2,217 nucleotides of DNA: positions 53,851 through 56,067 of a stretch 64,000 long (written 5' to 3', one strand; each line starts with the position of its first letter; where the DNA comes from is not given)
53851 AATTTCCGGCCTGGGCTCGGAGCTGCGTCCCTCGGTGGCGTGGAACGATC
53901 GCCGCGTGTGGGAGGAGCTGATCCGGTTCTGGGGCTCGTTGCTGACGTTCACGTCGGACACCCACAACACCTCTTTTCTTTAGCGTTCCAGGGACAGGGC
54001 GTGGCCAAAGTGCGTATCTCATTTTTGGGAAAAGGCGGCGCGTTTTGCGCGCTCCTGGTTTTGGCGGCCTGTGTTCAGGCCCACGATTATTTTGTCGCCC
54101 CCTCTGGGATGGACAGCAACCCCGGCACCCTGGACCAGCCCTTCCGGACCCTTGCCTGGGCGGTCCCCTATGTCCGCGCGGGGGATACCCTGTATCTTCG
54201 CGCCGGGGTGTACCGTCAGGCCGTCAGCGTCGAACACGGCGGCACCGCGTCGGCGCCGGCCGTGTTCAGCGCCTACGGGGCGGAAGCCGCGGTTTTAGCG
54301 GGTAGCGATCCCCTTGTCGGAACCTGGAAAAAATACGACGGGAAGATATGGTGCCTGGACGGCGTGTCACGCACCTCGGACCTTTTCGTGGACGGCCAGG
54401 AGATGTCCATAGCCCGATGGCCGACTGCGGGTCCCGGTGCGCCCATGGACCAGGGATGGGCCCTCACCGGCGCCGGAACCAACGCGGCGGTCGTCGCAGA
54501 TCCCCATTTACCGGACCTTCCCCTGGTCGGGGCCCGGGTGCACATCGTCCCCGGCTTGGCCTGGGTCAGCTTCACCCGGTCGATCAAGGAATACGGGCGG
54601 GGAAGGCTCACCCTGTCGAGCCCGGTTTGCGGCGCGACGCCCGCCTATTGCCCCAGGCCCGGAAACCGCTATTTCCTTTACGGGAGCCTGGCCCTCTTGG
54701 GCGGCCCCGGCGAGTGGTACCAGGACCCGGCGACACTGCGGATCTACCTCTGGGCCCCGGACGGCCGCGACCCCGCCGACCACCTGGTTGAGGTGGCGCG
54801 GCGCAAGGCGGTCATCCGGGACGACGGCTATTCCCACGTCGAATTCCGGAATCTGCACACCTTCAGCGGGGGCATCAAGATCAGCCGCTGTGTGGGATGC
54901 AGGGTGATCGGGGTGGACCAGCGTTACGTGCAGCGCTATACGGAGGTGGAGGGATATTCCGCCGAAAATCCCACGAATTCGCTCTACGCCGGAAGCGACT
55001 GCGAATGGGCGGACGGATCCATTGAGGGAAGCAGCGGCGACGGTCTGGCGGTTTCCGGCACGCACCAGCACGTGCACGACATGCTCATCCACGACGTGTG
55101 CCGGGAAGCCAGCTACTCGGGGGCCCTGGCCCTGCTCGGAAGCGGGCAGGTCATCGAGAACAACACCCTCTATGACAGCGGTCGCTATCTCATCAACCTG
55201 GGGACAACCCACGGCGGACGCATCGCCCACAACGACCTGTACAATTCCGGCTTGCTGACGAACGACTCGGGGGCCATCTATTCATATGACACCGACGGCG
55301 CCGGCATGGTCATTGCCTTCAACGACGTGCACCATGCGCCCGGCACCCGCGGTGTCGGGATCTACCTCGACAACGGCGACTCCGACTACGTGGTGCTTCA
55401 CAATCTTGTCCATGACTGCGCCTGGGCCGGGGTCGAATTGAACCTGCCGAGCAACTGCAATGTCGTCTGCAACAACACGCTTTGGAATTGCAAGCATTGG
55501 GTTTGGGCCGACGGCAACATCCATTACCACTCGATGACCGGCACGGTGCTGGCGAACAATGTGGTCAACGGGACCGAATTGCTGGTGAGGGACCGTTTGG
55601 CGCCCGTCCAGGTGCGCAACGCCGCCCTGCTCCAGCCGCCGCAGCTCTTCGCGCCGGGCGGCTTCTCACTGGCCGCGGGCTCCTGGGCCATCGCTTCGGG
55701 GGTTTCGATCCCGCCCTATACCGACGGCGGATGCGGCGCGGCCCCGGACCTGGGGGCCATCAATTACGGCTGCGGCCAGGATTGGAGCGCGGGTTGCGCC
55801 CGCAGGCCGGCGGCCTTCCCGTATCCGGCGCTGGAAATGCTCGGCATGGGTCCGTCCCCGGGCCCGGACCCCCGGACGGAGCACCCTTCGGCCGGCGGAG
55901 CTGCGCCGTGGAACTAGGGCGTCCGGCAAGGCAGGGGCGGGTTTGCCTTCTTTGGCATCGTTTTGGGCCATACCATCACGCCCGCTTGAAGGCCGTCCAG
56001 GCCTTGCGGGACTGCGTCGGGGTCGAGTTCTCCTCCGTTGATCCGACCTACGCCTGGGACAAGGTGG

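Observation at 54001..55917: Secreted beta-helix protein embedded in the polysaccharide locus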

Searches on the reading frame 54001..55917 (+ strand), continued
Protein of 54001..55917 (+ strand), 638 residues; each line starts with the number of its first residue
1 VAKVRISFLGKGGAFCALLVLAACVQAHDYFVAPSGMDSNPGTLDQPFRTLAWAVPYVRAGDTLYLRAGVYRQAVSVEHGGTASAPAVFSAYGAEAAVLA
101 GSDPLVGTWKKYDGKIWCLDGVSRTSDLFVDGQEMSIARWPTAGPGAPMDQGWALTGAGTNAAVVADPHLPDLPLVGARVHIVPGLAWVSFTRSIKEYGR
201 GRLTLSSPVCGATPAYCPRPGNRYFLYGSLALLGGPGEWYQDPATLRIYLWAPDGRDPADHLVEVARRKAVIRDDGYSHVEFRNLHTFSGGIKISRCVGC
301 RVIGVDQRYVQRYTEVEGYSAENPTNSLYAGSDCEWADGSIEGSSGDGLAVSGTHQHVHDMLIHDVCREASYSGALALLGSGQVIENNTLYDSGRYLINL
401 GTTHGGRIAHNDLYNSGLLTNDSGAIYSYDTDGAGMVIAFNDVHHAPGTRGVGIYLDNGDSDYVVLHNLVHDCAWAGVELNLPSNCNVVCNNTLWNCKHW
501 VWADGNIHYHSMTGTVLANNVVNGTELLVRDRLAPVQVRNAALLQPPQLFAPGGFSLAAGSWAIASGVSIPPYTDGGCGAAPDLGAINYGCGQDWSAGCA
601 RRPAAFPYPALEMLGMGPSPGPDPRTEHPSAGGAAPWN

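Call 59: fold_search(model_id=the predicted structure, library=viral)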
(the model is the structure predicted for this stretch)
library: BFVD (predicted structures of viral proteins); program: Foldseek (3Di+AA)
matches with E <= 10: 993; with E <= 0.001: 86
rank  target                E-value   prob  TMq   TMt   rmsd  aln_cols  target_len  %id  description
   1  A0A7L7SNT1            8.3e-10  1.00  0.33  0.23  15.1       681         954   11  (no name in the UniProt tables at hand)
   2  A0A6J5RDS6            9.1e-10  1.00  0.38  0.36  11.4       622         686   11  Right handed beta helix region [uncultured Caudovirales phage]
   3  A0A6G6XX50            2.4e-09  1.00  0.44  0.48  13.1       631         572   12  (no name in the UniProt tables at hand)
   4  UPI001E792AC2         4.1e-09  1.00  0.34  0.43  10.9       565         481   11  (no name look-up for this kind of identifier)
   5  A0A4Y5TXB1            6.7e-09  1.00  0.30  0.24  18.9       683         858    9  Uncharacterized protein [Aeromonas phage 2L372D]
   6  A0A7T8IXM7            8.8e-09  1.00  0.35  0.22   9.3       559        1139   10  (no name in the UniProt tables at hand)
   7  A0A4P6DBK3            2.4e-08  1.00  0.31  0.30  16.4       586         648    9  Uncharacterized protein [Klebsiella phage K1-ULIP33]
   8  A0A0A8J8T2            3.8e-08  1.00  0.29  0.22  16.1       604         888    8  Depolymerase, capsule K1-specific [Klebsiella phage K64-1]
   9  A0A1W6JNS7            9.4e-08  1.00  0.34  0.31   8.9       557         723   11  (no name in the UniProt tables at hand)
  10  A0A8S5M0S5            1.8e-07  1.00  0.33  0.37  10.2       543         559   11  Xylosidase [Caudovirales sp. cthNP28]
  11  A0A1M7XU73            1.9e-07  1.00  0.23  0.29  16.0       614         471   11  Uncharacterized protein [Cedratvirus A11]
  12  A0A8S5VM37            1.9e-07  1.00  0.25  0.17  21.9       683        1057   11  (no name in the UniProt tables at hand)
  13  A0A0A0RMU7            2.3e-07  1.00  0.31  0.26  17.5       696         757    7  Tail spike protein [Bacillus phage Mater]
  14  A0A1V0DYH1            3.0e-07  1.00  0.32  0.30  11.7       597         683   10  (no name in the UniProt tables at hand)
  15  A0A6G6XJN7            4.0e-07  1.00  0.19  0.16  22.9       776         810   11  Tail spike protein [Gordonia phage Skog]
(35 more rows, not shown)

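Call 60: find_encoding_contigs(protein=P0026, flank=7000, max_places=1)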
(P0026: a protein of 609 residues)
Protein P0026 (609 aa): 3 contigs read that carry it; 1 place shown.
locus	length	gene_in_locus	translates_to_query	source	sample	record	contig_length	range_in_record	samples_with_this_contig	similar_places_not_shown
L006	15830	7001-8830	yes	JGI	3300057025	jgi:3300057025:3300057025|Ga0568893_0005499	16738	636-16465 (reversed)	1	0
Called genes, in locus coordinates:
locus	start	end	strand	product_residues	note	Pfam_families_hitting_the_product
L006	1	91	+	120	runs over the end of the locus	?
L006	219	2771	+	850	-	PF01835:MG2 (faint), PF08532:Glyco_hydro_42M (faint)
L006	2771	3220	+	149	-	-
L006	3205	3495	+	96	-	-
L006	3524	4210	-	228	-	PF08713:DNA_alkylation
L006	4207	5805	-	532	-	PF13320:GH123_cat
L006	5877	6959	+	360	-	PF01208:URO-D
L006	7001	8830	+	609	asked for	PF22842:Pel9A-like_beta_helix, PF05048:NosD (faint), PF13229:Beta_helix (weak)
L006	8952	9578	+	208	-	-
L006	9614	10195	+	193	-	PF07929:PRiA4_ORF3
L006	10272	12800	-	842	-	PF02837:Glyco_hydro_2_N (weak), PF22666:Glyco_hydro_2_N2, PF00703:Glyco_hydro_2, PF17786:Mannosidase_ig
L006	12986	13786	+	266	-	PF20108:DUF6498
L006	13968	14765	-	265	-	PF07833:Cu_amine_oxidN1, PF00034:Cytochrom_C, PF13442:Cytochrome_CBB3, PF02433:FixO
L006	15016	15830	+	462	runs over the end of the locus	PF01654:Cyt_bd_oxida_I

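Call 61: find_encoding_contigs(protein=P0002, flank=7000, max_places=1)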
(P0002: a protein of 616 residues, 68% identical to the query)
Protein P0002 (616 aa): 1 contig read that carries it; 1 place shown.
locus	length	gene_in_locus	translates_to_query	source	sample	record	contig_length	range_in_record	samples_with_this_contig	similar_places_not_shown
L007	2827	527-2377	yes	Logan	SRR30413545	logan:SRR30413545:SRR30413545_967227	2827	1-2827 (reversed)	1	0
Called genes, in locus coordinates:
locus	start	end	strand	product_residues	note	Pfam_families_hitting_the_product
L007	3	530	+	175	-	?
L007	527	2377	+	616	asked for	PF22842:Pel9A-like_beta_helix, PF13229:Beta_helix (weak)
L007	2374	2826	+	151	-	?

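Call 62: find_encoding_contigs(protein=P0012, flank=7000, max_places=1)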
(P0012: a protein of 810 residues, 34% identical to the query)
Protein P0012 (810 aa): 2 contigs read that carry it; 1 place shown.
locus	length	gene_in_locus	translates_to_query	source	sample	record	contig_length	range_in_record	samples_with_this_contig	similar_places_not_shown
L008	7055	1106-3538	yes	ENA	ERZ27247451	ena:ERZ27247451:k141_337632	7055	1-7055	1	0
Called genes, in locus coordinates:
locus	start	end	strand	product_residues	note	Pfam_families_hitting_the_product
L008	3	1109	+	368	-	?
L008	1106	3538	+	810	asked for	PF22842:Pel9A-like_beta_helix, PF13229:Beta_helix (weak)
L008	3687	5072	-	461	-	PF13372:Alginate_exp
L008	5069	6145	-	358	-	PF14100:DUF6807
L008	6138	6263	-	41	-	PF13366:PDDEXK_3 (weak)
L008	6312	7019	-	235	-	PF00248:Aldo_ket_red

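Call 71: find_encoding_contigs(protein=P0004, flank=5000, max_places=1)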
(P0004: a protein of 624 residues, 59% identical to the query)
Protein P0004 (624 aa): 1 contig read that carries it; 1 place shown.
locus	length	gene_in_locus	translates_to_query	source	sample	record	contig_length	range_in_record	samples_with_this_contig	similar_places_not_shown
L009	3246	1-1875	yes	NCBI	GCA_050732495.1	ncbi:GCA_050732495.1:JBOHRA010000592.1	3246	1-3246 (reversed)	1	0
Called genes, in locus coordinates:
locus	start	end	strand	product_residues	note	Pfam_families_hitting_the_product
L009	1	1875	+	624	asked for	PF22842:Pel9A-like_beta_helix, PF05048:NosD (weak), PF13229:Beta_helix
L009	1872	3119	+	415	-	PF00534:Glycos_transf_1, PF20706:GT4-conflict, PF13692:Glyco_trans_1_4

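Call 72: find_encoding_contigs(protein=P0001, flank=1000, max_places=2)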
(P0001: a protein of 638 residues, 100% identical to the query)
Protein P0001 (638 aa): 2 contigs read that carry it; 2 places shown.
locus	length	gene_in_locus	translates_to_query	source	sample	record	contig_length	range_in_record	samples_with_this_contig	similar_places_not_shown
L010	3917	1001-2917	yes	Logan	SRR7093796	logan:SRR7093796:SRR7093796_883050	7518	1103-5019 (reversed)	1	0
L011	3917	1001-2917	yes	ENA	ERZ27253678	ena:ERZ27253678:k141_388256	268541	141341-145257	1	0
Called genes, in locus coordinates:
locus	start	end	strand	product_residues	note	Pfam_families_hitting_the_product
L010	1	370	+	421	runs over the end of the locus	-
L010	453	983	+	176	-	PF02698:DUF218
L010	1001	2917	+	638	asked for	PF22842:Pel9A-like_beta_helix, PF13229:Beta_helix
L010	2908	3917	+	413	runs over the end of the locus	PF00534:Glycos_transf_1, PF13692:Glyco_trans_1_4, PF20706:GT4-conflict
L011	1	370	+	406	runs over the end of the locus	-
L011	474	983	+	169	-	PF02698:DUF218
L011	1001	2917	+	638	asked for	PF22842:Pel9A-like_beta_helix, PF13229:Beta_helix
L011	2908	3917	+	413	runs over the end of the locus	PF00534:Glycos_transf_1, PF13692:Glyco_trans_1_4, PF20706:GT4-conflict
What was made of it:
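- Checked: Independent gene callers on two public contigs that carry the identical protein use the same start (call 72).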

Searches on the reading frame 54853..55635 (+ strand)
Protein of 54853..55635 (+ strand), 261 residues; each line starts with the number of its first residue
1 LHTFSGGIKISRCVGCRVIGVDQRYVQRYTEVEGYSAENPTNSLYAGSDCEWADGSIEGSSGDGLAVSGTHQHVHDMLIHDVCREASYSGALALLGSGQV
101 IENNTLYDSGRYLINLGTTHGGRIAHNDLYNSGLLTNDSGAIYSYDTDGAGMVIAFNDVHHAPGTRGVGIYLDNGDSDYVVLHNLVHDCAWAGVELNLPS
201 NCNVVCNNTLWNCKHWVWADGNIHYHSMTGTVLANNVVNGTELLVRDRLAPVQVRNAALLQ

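Call 37: search_solved_structures(query=A2, max_evalue=10, show_alignments=5)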
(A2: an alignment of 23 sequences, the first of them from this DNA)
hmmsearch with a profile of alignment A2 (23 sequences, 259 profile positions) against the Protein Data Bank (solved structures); distinct sequences matched with E-value up to 10: 9.
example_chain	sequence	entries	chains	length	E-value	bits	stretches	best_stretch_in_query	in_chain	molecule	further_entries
9rx2_A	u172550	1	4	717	1.7e-09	40.5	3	65-212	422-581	Parallel beta-helix repeat protein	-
3vst_A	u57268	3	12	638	0.00077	21.9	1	98-242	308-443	Xylosidase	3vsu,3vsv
2uve_A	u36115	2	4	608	0.0025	20.2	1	34-125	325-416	EXOPOLYGALACTURONASE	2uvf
4nk8_A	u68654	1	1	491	0.085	15.2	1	95-217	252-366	Poly(beta-D-mannuronate) C5 epimerase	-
4ozy_A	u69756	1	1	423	0.11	14.9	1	95-217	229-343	Poly(beta-D-mannuronate) C5 epimerase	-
4ozz_A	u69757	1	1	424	0.11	14.9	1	95-217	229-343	Poly(beta-D-mannuronate) C5 epimerase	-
4nk6_A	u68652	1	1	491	0.14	14.5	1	95-217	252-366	Poly(beta-D-mannuronate) C5 epimerase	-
7dmk_A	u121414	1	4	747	0.35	13.2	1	71-136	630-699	BcAlyPL6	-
7c7d_A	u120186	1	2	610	0.36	13.2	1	165-239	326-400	alpha-1,3-glucanase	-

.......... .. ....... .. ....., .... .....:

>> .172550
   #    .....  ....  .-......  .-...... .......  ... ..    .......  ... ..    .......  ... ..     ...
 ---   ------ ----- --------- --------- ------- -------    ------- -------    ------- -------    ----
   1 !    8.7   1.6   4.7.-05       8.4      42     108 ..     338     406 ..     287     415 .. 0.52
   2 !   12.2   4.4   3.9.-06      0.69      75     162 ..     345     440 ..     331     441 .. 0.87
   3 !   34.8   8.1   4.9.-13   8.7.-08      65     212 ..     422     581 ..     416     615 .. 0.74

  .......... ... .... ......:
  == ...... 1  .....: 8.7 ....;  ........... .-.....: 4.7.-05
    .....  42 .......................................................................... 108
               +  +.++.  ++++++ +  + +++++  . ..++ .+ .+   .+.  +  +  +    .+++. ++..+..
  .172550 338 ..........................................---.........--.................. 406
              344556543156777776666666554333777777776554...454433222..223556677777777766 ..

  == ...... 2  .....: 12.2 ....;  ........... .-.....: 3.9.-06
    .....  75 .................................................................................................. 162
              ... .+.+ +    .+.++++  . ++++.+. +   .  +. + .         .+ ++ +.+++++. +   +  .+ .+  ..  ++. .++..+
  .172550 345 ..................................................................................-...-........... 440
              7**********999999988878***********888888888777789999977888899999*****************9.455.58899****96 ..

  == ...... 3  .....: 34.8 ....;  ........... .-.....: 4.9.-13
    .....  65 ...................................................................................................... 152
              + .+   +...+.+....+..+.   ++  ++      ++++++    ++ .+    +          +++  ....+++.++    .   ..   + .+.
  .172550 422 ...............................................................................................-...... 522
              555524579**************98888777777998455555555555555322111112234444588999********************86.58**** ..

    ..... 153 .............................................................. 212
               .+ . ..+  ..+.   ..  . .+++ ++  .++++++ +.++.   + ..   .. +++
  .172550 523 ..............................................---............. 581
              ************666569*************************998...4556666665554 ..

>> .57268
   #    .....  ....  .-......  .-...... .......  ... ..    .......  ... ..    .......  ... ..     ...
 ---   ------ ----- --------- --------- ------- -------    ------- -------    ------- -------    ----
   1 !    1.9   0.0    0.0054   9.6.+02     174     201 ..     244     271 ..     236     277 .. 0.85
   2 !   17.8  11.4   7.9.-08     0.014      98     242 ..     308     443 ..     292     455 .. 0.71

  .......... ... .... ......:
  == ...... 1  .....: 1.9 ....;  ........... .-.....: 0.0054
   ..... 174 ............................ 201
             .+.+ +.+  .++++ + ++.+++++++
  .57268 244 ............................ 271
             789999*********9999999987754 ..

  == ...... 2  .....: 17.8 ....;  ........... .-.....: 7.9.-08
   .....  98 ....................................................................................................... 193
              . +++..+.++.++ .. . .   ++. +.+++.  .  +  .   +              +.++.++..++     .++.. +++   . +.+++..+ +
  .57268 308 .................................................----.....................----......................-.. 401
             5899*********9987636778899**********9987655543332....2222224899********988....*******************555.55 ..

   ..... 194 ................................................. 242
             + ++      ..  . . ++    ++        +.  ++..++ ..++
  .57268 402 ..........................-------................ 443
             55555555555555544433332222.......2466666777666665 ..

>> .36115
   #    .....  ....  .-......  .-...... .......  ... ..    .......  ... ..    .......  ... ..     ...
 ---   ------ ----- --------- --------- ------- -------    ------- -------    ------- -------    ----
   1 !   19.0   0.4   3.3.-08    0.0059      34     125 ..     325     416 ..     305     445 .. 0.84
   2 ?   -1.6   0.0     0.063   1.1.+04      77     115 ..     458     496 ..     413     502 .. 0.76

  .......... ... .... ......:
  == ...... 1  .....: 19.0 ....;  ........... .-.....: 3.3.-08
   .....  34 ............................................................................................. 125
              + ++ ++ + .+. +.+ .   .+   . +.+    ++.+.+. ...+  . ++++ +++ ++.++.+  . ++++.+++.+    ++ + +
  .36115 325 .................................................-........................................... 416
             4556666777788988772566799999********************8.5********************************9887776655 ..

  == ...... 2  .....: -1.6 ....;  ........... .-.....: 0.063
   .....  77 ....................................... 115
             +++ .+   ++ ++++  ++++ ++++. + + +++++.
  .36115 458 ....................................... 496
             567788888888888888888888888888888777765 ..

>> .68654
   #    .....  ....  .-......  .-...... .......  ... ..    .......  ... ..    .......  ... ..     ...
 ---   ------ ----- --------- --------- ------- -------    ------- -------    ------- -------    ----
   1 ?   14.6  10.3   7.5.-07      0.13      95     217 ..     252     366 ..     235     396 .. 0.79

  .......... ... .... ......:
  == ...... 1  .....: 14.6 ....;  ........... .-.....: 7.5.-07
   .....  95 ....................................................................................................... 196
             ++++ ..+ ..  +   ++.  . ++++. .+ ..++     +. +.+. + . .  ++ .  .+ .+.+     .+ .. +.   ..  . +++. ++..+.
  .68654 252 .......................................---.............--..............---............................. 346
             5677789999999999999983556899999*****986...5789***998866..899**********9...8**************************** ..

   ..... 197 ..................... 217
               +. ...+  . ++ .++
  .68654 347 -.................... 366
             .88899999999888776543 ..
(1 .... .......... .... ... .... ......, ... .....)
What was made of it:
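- On AlgG/AlgE-type mannuronan C5-epimerase: The profile alignment to AlgG (E 0.09-0.14) places the AlgG motif opposite a non-conserved stretch (call 37).
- The segment aligned to AlgG's active site has no DPHD motif (call 37).
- Tried and rejected: A sub-profile of the catalytic region did not reach 5MQP by plain HMM search (call 37).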
